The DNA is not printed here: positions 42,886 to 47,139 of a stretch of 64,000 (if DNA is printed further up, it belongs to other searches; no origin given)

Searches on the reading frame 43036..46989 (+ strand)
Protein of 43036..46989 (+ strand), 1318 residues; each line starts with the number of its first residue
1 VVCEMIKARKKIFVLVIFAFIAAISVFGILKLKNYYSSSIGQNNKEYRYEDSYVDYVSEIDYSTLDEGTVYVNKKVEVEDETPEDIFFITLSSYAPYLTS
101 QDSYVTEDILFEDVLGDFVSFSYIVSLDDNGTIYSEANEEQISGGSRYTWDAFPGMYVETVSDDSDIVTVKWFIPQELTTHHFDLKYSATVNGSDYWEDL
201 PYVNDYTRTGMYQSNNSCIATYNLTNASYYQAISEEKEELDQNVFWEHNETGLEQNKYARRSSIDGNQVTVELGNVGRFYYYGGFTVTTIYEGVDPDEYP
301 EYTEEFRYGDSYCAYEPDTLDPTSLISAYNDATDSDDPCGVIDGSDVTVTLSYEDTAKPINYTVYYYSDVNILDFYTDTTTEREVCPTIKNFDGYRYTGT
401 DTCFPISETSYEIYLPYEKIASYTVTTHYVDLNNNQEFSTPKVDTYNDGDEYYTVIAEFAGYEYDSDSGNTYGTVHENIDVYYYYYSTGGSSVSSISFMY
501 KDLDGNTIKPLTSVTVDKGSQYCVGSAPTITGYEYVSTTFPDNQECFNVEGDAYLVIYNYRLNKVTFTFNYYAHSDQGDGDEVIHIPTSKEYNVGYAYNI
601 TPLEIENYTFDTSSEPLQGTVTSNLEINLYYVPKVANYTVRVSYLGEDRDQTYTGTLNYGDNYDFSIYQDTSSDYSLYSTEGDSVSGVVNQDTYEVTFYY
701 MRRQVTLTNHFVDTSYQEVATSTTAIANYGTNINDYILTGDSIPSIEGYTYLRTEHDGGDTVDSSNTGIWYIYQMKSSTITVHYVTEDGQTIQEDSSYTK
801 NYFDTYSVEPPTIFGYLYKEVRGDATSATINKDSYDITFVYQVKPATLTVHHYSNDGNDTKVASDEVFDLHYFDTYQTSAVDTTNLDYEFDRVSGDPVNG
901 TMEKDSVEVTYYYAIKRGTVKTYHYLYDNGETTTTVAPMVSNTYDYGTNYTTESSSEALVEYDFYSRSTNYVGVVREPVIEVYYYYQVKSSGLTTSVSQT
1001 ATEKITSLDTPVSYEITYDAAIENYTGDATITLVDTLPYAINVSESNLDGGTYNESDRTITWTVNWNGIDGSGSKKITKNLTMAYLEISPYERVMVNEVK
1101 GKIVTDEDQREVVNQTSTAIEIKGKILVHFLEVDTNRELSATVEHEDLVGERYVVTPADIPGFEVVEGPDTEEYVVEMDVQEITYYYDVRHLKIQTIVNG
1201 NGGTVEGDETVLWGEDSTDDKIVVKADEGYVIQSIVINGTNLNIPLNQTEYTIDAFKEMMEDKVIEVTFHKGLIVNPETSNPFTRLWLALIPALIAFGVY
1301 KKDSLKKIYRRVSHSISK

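Call 56: search_protein_families(library=pfam, proteins=[window:43036-46989:+], max_evalue=0.001)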
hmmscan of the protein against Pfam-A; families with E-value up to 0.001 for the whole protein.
window:43036-46989:+ (1318 aa): 1 family
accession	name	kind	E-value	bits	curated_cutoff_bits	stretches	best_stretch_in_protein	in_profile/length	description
PF06458.18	MucBP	-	9.7e-30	103.6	23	4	779-842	1-63/63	MucBP domain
